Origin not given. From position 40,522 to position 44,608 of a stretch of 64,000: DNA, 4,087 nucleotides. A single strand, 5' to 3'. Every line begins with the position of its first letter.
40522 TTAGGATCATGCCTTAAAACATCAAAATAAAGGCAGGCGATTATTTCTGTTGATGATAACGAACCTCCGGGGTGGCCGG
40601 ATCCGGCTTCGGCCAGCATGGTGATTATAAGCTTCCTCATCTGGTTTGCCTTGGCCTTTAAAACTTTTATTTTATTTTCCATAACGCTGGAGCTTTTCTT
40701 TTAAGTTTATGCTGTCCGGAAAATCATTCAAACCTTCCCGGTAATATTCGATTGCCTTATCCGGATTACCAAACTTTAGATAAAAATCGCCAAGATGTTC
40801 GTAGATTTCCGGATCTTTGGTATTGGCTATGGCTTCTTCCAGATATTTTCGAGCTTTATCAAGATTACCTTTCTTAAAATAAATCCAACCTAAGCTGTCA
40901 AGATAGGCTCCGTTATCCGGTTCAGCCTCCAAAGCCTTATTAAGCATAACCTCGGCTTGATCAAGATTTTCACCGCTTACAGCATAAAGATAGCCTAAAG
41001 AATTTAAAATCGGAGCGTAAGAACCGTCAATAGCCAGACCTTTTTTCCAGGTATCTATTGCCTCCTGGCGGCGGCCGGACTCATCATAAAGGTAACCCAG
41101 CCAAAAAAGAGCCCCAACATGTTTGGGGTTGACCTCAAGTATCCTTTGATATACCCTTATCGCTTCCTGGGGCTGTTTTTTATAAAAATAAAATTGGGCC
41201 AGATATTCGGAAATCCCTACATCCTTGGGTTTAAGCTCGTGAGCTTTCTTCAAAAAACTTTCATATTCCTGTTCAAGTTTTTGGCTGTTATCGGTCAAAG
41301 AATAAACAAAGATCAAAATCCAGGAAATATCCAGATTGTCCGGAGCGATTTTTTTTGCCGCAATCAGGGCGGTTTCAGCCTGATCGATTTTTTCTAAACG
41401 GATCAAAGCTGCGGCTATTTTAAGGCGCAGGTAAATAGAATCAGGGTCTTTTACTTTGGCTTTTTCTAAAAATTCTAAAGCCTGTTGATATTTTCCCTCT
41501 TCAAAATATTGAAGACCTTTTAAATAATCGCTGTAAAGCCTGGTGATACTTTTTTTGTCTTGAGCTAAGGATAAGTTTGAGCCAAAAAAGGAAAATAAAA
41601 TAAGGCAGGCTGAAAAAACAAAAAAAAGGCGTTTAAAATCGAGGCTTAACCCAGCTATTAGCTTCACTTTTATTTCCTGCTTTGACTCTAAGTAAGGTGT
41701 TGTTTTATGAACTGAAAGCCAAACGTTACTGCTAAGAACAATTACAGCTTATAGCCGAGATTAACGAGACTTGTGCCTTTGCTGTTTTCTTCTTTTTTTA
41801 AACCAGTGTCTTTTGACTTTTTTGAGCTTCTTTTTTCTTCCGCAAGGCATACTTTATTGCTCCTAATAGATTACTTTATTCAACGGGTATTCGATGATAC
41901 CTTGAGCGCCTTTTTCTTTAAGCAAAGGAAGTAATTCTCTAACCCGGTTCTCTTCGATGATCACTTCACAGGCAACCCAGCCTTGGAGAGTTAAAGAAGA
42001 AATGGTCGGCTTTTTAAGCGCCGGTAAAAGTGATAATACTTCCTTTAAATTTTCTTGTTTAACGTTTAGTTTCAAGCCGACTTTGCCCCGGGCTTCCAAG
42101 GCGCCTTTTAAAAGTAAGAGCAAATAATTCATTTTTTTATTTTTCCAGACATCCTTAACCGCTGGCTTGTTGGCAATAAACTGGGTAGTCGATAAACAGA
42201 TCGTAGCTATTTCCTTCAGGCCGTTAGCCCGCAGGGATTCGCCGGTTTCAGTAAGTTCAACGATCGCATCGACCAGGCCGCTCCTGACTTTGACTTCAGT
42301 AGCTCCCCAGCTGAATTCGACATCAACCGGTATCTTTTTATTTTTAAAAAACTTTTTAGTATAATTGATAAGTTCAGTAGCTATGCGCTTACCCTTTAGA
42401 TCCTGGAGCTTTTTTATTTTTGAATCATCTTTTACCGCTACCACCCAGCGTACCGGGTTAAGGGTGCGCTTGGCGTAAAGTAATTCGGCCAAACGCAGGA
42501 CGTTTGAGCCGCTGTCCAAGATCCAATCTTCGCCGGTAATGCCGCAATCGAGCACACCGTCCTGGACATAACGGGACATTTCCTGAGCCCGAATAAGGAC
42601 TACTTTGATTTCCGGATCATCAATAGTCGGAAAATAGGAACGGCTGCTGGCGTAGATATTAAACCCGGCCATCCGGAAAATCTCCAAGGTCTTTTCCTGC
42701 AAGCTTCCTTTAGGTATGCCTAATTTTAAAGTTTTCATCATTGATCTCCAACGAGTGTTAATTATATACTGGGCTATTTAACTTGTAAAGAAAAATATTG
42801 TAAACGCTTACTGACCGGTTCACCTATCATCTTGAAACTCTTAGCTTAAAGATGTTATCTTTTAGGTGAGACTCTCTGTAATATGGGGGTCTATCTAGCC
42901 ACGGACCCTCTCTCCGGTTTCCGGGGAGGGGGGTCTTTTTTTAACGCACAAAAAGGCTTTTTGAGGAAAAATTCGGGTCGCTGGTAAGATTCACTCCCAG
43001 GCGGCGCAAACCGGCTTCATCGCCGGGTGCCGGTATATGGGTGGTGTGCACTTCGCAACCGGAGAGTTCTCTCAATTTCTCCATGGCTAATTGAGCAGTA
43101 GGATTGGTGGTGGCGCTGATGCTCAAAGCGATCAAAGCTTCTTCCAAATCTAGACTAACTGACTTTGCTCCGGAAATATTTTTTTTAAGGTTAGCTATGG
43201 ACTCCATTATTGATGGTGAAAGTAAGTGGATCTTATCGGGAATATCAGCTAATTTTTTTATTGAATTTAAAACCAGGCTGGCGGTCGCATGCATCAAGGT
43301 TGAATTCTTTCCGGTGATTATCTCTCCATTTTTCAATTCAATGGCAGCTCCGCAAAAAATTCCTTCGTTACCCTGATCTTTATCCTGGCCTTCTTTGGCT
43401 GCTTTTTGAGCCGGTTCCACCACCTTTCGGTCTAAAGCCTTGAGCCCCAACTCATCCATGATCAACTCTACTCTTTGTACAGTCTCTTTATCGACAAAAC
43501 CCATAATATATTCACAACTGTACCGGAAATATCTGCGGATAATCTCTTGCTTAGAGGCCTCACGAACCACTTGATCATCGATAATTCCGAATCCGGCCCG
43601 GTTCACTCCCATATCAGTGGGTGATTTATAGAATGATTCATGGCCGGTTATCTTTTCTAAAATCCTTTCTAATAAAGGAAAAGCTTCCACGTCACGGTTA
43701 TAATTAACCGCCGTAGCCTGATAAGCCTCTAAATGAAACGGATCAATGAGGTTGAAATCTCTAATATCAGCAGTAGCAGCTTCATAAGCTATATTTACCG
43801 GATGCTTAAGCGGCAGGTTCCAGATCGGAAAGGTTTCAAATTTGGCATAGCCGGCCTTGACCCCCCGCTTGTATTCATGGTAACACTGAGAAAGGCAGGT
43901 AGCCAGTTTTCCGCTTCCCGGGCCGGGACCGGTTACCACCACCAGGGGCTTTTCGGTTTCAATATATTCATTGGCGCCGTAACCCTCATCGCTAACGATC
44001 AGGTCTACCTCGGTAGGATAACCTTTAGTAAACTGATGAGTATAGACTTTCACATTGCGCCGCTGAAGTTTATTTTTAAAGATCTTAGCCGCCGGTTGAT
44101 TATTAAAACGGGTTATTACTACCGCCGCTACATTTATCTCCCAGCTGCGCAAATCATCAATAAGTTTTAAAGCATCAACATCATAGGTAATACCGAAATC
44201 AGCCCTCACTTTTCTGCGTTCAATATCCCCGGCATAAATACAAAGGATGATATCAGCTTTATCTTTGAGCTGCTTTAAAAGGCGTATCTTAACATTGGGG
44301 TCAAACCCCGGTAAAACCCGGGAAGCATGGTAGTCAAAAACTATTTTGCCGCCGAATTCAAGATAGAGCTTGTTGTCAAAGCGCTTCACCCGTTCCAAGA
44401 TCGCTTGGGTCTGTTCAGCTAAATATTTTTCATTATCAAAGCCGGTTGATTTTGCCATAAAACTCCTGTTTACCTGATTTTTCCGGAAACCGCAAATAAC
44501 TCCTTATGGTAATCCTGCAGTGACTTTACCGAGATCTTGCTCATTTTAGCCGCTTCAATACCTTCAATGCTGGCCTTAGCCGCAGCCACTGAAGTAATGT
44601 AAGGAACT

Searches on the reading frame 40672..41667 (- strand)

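Call 66: search_protein_families(library=pfam, proteins=[window:40672-41667:-], max_evalue=0.0001)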
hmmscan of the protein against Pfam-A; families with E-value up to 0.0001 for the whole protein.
window:40672-41667:- (331 aa): 28 families (the best 25 are shown)
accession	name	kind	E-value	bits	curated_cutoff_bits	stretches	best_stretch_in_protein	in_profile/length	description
PF07719.23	TPR_2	-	4.2e-33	111.1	27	1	255-281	3-29/34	Tetratricopeptide repeat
PF14559.12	TPR_19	-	2e-32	111.7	25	4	55-111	2-58/68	Tetratricopeptide repeat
PF13428.12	TPR_14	-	3e-30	102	23.5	1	286-326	1-41/44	Tetratricopeptide repeat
PF00515.34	TPR_1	-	4e-29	99.6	27.8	0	156-183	7-34/34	Tetratricopeptide repeat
PF13181.12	TPR_8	-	4e-27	92.5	25.7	0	258-280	6-28/34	Tetratricopeptide repeat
PF13431.12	TPR_17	-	9.1e-25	85.3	24.4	1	173-204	2-33/34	Tetratricopeptide repeat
PF13424.12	TPR_12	-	1.3e-24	86.6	30.1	1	219-283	4-75/77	Tetratricopeptide repeat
PF13432.12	TPR_16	-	2.6e-24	85.7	32.7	3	259-317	3-62/65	Tetratricopeptide repeat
PF13174.12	TPR_6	-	1.8e-20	72.5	26.3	0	47-77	3-33/33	Tetratricopeptide repeat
PF12895.13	ANAPC3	-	2.4e-20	73.1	27.2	2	43-102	22-80/82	Anaphase-promoting complex, cyclosome, subunit 3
PF13414.12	TPR_11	-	2.4e-18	66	26.8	0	51-88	1-38/42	TPR repeat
PF23914.1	TPR_CcmH_CycH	-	8.1e-17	61.9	42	3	89-182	61-153/158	Cytochrome c-type biogenesis protein H TPR domain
PF13176.12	TPR_7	-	6e-16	57.5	27.9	0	290-311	3-24/36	Tetratricopeptide repeat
PF13371.12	TPR_9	-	1.1e-11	45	35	0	54-115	5-66/73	Tetratricopeptide repeat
PF13374.12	TPR_10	-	1.9e-10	40.8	27.5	0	255-281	4-30/42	Tetratricopeptide repeat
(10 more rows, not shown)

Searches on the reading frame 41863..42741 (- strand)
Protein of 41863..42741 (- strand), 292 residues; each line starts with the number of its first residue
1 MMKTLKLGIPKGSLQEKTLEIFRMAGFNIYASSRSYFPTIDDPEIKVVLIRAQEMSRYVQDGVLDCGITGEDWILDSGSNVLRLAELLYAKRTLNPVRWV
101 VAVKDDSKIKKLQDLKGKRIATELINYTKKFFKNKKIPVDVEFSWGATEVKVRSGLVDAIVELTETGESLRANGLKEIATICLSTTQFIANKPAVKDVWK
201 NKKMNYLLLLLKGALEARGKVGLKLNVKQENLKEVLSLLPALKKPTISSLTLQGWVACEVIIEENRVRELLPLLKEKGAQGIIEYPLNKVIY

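Call 66: search_protein_families(library=pfam, proteins=[window:41863-42741:-], max_evalue=0.0001)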
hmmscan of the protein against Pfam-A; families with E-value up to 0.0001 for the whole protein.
window:41863-42741:- (292 aa): 3 families
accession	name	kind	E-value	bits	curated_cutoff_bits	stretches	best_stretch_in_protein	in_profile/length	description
PF01634.23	HisG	-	4.9e-44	150.5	25.5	1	51-211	1-156/158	ATP phosphoribosyltransferase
PF08029.16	HisG_C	-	8.2e-23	80.8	23.5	1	217-289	1-73/73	HisG, C-terminal domain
PF09084.16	NMT1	-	2.4e-05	24.8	20.5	0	42-196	18-189/216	NMT1/THI5 like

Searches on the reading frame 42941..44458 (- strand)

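Call 66: search_protein_families(library=pfam, proteins=[window:42941-44458:-], max_evalue=0.0001)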
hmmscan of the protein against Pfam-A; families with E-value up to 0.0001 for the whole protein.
window:42941-44458:- (505 aa): 2 families
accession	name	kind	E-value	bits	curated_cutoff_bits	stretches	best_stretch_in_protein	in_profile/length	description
PF08903.17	DUF1846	-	3.6e-173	575.4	27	1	6-337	2-332/333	Domain of unknown function DUF1846, N-terminal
PF20921.3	DUF1846_C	-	1.7e-56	190.6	27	1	343-503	2-153/153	Domain of unknown function DUF1846, C-terminal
